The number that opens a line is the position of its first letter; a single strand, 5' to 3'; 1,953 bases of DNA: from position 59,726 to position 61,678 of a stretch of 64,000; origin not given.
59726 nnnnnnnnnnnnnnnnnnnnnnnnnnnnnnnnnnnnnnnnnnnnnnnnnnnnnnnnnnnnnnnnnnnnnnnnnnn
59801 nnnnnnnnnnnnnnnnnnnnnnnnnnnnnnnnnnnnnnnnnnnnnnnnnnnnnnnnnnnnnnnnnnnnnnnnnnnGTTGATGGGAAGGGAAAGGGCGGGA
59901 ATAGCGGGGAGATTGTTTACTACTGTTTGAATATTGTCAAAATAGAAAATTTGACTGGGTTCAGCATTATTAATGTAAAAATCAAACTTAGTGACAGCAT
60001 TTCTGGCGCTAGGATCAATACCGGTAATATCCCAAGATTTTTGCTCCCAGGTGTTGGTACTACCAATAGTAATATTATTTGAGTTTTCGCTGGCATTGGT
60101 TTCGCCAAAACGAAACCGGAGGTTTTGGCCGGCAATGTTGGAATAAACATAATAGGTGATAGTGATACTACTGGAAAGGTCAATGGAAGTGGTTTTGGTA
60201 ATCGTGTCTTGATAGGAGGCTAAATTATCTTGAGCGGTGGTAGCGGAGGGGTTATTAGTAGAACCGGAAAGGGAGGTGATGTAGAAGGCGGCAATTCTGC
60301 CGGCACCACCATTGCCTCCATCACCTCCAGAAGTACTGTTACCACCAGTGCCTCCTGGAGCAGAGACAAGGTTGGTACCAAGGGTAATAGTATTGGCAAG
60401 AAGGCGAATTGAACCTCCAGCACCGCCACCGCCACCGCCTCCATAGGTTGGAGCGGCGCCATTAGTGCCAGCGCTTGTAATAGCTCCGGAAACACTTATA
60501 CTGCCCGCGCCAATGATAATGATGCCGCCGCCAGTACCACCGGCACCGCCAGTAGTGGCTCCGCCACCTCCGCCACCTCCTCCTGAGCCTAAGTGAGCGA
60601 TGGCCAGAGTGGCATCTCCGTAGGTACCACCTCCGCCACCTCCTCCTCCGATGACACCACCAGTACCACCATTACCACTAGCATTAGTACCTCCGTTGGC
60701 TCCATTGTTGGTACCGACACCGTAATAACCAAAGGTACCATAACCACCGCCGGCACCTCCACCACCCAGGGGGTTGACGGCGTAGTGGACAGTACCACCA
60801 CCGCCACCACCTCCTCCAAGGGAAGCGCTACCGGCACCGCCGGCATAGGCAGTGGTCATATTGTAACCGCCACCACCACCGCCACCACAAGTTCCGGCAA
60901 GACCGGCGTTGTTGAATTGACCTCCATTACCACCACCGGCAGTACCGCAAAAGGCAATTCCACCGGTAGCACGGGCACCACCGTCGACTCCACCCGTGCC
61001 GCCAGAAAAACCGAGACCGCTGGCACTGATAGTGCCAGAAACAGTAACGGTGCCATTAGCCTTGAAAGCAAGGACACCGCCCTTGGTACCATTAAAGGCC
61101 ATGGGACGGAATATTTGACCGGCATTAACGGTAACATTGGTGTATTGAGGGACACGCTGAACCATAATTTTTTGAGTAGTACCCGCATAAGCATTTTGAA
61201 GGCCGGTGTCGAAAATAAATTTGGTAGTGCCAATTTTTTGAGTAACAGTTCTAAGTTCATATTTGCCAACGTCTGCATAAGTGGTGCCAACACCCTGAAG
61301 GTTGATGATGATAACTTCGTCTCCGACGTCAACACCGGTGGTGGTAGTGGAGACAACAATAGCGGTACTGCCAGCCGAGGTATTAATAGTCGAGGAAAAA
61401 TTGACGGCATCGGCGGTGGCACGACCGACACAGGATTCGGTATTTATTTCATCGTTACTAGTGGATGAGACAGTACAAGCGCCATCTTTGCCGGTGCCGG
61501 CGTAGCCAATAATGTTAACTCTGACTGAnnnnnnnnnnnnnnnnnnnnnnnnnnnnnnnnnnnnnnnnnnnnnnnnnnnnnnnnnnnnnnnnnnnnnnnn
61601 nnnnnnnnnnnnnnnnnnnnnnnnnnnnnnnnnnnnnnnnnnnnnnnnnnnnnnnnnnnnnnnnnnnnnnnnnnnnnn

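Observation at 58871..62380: Giant surface protein with an about 250-residue poly-glycine domain and duplicated FN3-like modules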

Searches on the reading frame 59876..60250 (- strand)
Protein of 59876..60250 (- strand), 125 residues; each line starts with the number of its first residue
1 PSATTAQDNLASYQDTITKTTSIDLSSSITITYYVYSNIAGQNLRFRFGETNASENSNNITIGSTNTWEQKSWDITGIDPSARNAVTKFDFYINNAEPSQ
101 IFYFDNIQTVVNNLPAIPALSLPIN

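Call 32: search_protein_families(library=pfam, proteins=[window:59891-60229:-], max_evalue=10)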
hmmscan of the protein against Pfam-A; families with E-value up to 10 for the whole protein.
window:59891-60229:- (113 aa): 1 family
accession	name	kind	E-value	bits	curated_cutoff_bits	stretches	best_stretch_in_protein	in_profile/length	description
PF24488.1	DUF7584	-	0.1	13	27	1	8-57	27-79/109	Domain of unknown function (DUF7584)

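Call 75: search_solved_structures(query=window:59876-60250:-, max_evalue=10)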
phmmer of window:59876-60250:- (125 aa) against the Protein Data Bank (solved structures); distinct sequences matched with E-value up to 10: 4.
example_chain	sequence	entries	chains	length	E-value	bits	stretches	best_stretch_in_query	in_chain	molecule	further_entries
8qx6_A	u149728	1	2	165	0.052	17.2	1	20-98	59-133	PKD domain-containing protein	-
4h98_A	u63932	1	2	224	1.2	12.7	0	72-116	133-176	Dihydrofolate Reductase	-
3ro9_A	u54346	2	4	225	1.3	12.7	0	72-116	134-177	Strain CBS138 chromosome J complete sequence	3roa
3cse_A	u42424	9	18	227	1.3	12.7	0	72-116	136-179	Dihydrofolate reductase | Strain CBS138 chromosome J complete sequence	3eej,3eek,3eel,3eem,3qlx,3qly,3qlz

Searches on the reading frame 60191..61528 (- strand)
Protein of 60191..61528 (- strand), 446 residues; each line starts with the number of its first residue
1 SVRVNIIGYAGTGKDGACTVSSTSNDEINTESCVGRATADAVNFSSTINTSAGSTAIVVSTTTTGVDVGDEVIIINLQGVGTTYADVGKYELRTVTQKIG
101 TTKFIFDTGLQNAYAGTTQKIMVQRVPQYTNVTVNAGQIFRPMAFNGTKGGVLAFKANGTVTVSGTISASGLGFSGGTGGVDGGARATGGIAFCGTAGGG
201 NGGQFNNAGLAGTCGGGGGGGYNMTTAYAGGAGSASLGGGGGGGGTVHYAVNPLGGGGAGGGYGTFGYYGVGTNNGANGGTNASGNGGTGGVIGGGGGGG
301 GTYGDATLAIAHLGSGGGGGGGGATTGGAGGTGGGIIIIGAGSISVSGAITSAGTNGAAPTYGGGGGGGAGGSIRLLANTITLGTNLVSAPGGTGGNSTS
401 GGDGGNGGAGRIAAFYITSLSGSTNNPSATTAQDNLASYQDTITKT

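Call 21: predict_structure(alignment_id=A1)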
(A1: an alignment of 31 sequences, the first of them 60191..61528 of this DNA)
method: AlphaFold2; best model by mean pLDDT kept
length: 446 residues; sequences in the alignment: 31
mean_pLDDT: 89.4   pTM: 0.91
mean pLDDT of the five models: 89.4, 88.7, 87.2, 85.6, 82.8
residues with pLDDT >= 90: 300; 70-90: 119; 50-70: 9; < 50: 18
segments of 3 or more residues with pLDDT < 50: 1-7, 436-446
pLDDT, mean of each block of 10 residues (from residue 1): 47 91 86 86 92 92 90 91 81 92 91 85 95 96 94 95 98 96 87 88 90 92 88 87 86 88 95 96 93 93 88 97 92 98 96 97 95 94 95 95 96 91 90 60 36
secondary structure, 60 per line:
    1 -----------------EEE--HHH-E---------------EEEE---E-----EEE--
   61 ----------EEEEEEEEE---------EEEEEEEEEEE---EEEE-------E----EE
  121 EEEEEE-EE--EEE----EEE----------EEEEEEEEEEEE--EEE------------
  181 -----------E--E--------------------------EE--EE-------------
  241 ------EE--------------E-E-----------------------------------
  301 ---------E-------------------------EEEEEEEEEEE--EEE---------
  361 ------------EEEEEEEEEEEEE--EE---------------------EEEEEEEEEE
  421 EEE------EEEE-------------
elements in order: E18-20 E43-46 E56-58 E71-79 E89-99 E103-106 E119-126 E132-134 E139-141 E152-163 E166-168 E336-346 E349-351 E373-385 E411-423 E430-433

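Call 24: fold_search(model_id=the predicted structure, library=pdb)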
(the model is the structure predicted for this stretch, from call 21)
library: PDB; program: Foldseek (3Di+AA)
matches with E <= 10: 419; with E <= 0.001: 2
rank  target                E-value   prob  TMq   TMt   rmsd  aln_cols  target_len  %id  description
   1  4ru4_B                6.9e-04  0.66  0.15  0.12  19.7       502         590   14  Crystal structure of the tailspike protein gp49 from Pseudomonas phage LKA1 (released 2015-11-18)
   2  7vul_A                9.7e-04  1.00  0.16  0.12   8.9       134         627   19  Structure of Klebsiella Phage P560 depolymerase (released 2022-11-16)
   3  4y9v_A                1.2e-03  0.75  0.18  0.14  20.3       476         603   10  Gp54 tailspike of Acinetobacter baumannii bacteriophage AP22 in complex with A. baumannii capsular saccharide (released 2017-02-01)
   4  7vul_B                2.0e-03  1.00  0.17  0.13   8.9       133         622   19  Structure of Klebsiella Phage P560 depolymerase (released 2022-11-16)
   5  9k4a_A                3.1e-03  1.00  0.16  0.11  11.1       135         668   16  Cryo-EM structure of depolymerase S2-4 from Klebsiella phage K64-1 (released 2026-03-25)
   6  7w1c_C                3.2e-03  0.99  0.16  0.12  11.3       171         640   15  Crystal structure of Klebsiella pneumoniae K1 capsule-specific polysaccharide lyase in a P1 crystal form (released 2022-05-18)
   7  4ru4_A                3.7e-03  0.44  0.15  0.12  20.2       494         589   12  Crystal structure of the tailspike protein gp49 from Pseudomonas phage LKA1 (released 2015-11-18)
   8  9n71_A                4.3e-03  1.00  0.16  0.26   6.2        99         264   19  Tail tube structure of Acinetobacter baumannii phage Mystique (released 2025-03-19)
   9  4ru5_C                5.0e-03  0.57  0.17  0.13  19.8       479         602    9  Crystal Structure of the Pseudomonas phage phi297 tailspike gp61 (released 2015-11-18)
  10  7w1c_B                6.4e-03  0.99  0.15  0.11  11.0       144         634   17  Crystal structure of Klebsiella pneumoniae K1 capsule-specific polysaccharide lyase in a P1 crystal form (released 2022-05-18)
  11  7w1c_D                6.4e-03  0.99  0.15  0.11  10.0       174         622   16  Crystal structure of Klebsiella pneumoniae K1 capsule-specific polysaccharide lyase in a P1 crystal form (released 2022-05-18)
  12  7w1d_D                8.1e-03  0.30  0.16  0.11  20.0       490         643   11  Crystal structure of Klebsiella pneumoniae K1 capsule-specific polysaccharide lyase in a C2 crystal form (released 2022-05-18)
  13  4ru5_A                9.4e-03  0.47  0.17  0.13  20.3       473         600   10  Crystal Structure of the Pseudomonas phage phi297 tailspike gp61 (released 2015-11-18)
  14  7w1d_H                9.8e-03  0.99  0.15  0.11  10.5       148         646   16  Crystal structure of Klebsiella pneumoniae K1 capsule-specific polysaccharide lyase in a C2 crystal form (released 2022-05-18)
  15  7w1c_A                1.6e-02  0.98  0.15  0.11   9.5       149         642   16  Crystal structure of Klebsiella pneumoniae K1 capsule-specific polysaccharide lyase in a P1 crystal form (released 2022-05-18)
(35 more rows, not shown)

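Call 30: fold_search(model_id=the predicted structure, library=viral)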
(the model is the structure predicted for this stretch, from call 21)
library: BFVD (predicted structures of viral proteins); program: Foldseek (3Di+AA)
matches with E <= 10: 799; with E <= 0.001: 9
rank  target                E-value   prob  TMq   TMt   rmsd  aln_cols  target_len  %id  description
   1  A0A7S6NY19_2          2.1e-16  1.00  0.59  0.28   5.8       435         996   23  PA14 domain-containing protein [Bathycoccus sp. RCC716 virus 1]
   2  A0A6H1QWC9            3.8e-08  1.00  0.38  0.36   6.2       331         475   23  Uncharacterized protein (Fragment) [Ostreococcus mediterraneus virus 2]
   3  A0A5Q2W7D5            1.4e-06  1.00  0.32  0.24   9.5       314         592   21  (no name in the UniProt tables at hand)
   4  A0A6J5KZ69            3.4e-06  1.00  0.30  0.30  21.1       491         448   19  Uncharacterized protein [uncultured Caudovirales phage]
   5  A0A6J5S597            1.2e-05  1.00  0.29  0.34  14.4       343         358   22  Uncharacterized protein [uncultured Caudovirales phage]
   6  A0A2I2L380            2.0e-05  1.00  0.31  0.29  19.7       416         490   22  Collagen-like protein [Orpheovirus IHUMI-LCC2]
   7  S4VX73                9.6e-05  1.00  0.30  0.32   8.4       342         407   20  Collagen triple helix domain containing protein [Pandoravirus dulcis]
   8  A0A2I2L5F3            2.4e-04  1.00  0.33  0.19   8.5       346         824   20  Collagen-like protein [Orpheovirus IHUMI-LCC2]
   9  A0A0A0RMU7            7.7e-04  1.00  0.18  0.11  10.1       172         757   16  Tail spike protein [Bacillus phage Mater]
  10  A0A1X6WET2            1.1e-03  1.00  0.30  0.11   9.1       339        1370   21  (no name in the UniProt tables at hand)
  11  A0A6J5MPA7            1.6e-03  1.00  0.16  0.35   2.9        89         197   24  Uncharacterized protein [uncultured Caudovirales phage]
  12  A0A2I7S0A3            1.6e-03  0.90  0.18  0.11  19.1       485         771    9  (no name in the UniProt tables at hand)
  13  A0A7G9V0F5            2.5e-03  1.00  0.15  0.18   2.6        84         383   17  (no name in the UniProt tables at hand)
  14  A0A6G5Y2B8            3.1e-03  1.00  0.16  0.26   5.5        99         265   12  (no name in the UniProt tables at hand)
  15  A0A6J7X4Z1            3.1e-03  1.00  0.18  0.11   7.1       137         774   14  Pectate lyase superfamily protein [uncultured Caudovirales phage]
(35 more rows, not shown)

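Call 31: search_solved_structures(query=A1, max_evalue=10, show_alignments=4)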
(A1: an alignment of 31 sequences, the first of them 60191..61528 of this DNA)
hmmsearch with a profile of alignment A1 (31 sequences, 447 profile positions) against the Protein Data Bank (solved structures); distinct sequences matched with E-value up to 10: 2.
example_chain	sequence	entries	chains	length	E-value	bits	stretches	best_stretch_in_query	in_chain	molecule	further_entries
8if6_C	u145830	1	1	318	1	11.3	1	230-265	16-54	Strigolactone esterase D14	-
7xa3_L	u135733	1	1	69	3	9.7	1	103-129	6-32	C-C motif chemokine 2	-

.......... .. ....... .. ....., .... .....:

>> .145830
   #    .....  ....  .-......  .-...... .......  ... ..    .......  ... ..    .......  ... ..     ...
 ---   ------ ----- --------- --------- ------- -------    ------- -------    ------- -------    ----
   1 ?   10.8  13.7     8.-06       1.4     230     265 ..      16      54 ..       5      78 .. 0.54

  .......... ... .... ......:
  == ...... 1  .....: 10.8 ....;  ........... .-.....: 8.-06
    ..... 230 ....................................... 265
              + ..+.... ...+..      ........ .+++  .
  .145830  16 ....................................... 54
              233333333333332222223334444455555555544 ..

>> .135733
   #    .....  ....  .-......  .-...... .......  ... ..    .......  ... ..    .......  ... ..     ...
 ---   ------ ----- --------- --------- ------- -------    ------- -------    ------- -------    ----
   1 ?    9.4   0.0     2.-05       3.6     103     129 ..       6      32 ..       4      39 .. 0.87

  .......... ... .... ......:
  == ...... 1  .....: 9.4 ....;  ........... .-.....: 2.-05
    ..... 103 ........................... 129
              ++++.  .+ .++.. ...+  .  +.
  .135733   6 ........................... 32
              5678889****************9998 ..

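Call 32: search_protein_families(library=pfam, proteins=[window:60191-61528:-], max_evalue=10)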
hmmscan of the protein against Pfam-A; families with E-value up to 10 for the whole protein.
window:60191-61528:- (446 aa): 0 families

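Call 55: search_protein_representatives(alignment_id=A1)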
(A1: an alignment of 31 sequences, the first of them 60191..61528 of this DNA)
Query: 31 sequences, 447 profile positions. Proteins with E-value up to 0.001 (for the whole library): 11672; up to 1e-10: 6985; up to 1e-30: 1765. The best 150 are listed.
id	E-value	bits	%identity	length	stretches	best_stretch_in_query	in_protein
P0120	0.0e+00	1141.5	-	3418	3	6-438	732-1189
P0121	0.0e+00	1050.7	-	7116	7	7-415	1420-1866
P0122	0.0e+00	1044.2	-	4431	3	8-439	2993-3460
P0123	2.3e-294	992.3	-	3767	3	3-441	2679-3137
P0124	1.4e-285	963.4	-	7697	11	6-241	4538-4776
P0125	7.3e-273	921.5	-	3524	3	5-441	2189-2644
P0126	3.0e-242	820.6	-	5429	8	3-235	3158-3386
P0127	3.4e-223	757.8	-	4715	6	5-234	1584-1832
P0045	1.0e-222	756.2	-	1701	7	4-273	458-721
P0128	8.3e-221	749.9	-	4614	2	8-439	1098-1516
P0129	3.4e-217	738.0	-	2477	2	5-438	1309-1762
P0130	2.9e-212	721.8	-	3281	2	5-432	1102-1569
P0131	4.3e-210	714.6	-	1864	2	8-438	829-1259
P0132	5.9e-208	707.5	-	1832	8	7-218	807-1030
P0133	4.9e-207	704.5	-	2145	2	4-443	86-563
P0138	7.7e-181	618.2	-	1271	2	6-441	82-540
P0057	7.1e-137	473.3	-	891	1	3-441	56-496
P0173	4.2e-124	431.2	-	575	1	6-437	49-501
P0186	1.7e-113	396.2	-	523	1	3-444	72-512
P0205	1.0e-106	373.9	-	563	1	8-437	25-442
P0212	2.1e-104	366.2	-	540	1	7-437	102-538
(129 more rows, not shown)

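Call 57: list_cluster_members(proteins=[P0120, P0121, P0124, P0133, P0138, P0173, P0186, P0205, P0212, P0085])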
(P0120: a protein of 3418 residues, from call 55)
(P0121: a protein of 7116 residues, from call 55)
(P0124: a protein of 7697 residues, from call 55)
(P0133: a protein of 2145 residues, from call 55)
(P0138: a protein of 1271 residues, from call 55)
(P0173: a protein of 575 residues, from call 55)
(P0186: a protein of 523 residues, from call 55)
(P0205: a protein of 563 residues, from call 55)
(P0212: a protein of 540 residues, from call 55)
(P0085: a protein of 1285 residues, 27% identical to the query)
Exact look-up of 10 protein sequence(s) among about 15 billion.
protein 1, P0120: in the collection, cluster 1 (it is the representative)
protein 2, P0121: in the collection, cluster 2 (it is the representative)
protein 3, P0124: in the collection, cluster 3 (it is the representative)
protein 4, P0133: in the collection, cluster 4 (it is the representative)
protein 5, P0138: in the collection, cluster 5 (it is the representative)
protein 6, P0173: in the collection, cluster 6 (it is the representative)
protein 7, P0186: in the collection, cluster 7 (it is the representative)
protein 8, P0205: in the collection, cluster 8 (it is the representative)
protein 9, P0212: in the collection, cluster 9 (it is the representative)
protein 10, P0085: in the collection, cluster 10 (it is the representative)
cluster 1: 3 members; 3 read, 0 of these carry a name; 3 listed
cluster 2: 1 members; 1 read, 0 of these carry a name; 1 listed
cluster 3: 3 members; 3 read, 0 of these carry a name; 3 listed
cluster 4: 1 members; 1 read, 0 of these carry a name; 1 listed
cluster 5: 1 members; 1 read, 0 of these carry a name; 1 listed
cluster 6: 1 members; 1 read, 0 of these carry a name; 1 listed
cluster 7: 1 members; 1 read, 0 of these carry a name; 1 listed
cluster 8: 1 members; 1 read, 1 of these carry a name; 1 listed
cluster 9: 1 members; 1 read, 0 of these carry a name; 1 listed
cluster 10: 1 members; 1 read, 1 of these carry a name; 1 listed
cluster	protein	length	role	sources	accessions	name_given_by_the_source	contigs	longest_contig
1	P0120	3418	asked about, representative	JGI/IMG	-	-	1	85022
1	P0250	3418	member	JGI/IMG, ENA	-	-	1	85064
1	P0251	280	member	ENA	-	-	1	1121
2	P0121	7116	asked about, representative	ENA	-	-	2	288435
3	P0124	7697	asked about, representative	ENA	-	-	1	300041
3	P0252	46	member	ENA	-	-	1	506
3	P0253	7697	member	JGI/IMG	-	-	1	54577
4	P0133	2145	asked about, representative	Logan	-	-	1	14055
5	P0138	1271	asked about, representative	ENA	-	-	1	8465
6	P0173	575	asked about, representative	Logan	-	-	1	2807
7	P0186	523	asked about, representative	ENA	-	-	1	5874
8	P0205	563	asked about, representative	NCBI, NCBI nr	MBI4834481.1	MAG: hypothetical protein HY811_06660 [Planctomycetes bacterium] | hypothetical protein [Planctomycetota bacterium]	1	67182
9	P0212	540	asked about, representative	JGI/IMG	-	-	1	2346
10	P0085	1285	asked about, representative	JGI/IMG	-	MYXO-CTERM domain-containing protein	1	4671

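Call 58: find_related_loci(query=A1, collection=genome_contigs, flank=6000)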
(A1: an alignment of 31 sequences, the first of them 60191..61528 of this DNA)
Query A1 (446 aa) in genome_contigs; peptide patterns used: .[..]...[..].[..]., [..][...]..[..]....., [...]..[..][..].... (x = any residue, [..] = any of these).
600 stretches matched a pattern (row limit reached: there are more); 13 encode a relative of the query (tblastn E <= 1e-3); 13 distinct loci.
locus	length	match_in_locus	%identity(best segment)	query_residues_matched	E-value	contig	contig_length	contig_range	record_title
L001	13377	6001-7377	46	10-424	7e-50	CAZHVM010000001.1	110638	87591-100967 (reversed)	MAG TPA_asm: uncultured Candidatus Saccharibacteria bacterium isolate SRP192927_co3_113 genome assembly, contig: NODE_20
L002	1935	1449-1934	58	4-163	3e-45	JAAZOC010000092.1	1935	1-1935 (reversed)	MAG: Candidatus Microgenomates bacterium isolate AS27yjCOA_24 188034_AS27, whole genome shotgun sequence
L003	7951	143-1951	43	279-430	1e-6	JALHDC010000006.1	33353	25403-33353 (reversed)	MAG: bacterium isolate 1-no_shock_S1_027 scaffold_548, whole genome shotgun sequence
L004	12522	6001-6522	38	9-180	1e-19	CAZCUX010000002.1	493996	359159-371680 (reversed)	MAG TPA_asm: uncultured Enterobacterales bacterium isolate SRP319275_co3_91 genome assembly, contig: NODE_10_length_4939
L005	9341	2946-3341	31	44-177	5e-12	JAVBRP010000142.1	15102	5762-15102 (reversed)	MAG: Bacteroidales bacterium isolate EPI_MAG_00198 c_000006296744, whole genome shotgun sequence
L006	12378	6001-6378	37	65-177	2e-12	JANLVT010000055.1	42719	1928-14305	MAG: Lysobacterales bacterium isolate OTE_21_concoct_357 OTE_21_k141_2873096, whole genome shotgun sequence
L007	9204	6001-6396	34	69-179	3e-11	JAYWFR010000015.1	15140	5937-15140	MAG: Polaromonas sp. isolate GL99_UP_metabinner_20 GL99_UP_metabinner_20_14, whole genome shotgun sequence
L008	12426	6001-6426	29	64-177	6e-10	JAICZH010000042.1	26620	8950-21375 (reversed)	MAG: Chitinophagaceae bacterium isolate LS_ISSM_2_bin.86 k141_485538_length_26620_cov_19.8010, whole genome shotgun sequ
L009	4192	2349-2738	34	64-187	3e-8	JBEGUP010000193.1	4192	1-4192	MAG: Pseudomonadota bacterium isolate redbuttecreek_2019_sw_WHONDRS-S19S_0086_F_bin.6 scaffold_2407, whole genome shotgu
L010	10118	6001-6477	31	61-218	7e-8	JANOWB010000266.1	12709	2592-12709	MAG: Polaromonas sp. isolate VAR_35_metabat_51 VAR_35_k141_4769375, whole genome shotgun sequence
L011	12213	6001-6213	38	112-177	2e-7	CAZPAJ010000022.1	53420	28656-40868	MAG TPA_asm: uncultured Acidibacter sp. isolate SRP319275_co3_24 genome assembly, contig: NODE_793_length_53420_cov_9.82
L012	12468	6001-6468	23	43-196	4e-6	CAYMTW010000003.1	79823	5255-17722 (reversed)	MAG TPA_asm: uncultured Melioribacter sp. isolate binchicken_co298_307 genome assembly, contig: NODE_394_length_79823_co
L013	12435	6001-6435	28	42-178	1e-5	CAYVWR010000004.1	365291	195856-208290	MAG TPA_asm: uncultured Alphaproteobacteria bacterium isolate SRP344714_co2_242 genome assembly, contig: NODE_34_length_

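Call 72: search_protein_families(library=ncbifam, proteins=[P0205, P0173, P0186], max_evalue=0.00001)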
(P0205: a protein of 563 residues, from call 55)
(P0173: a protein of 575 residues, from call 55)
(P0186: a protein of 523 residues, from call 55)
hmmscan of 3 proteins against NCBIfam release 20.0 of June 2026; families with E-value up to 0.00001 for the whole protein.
P0205 (563 aa): 1 family
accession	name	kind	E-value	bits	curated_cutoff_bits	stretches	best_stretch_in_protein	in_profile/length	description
NF047640.1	gliding_AgmC_N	equivalog_domain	2.4e-20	72.9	275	2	269-423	239-395/412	adventurous gliding motility protein AgmC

P0173 (575 aa): 1 family
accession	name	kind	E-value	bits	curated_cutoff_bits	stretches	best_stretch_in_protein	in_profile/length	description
NF047640.1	gliding_AgmC_N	equivalog_domain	5.1e-26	91.6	275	1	52-356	27-351/412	adventurous gliding motility protein AgmC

P0186 (523 aa): 1 family
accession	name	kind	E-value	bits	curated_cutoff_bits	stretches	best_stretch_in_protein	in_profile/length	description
NF047640.1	gliding_AgmC_N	equivalog_domain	4.5e-15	55.5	275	1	74-497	23-404/412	adventurous gliding motility protein AgmC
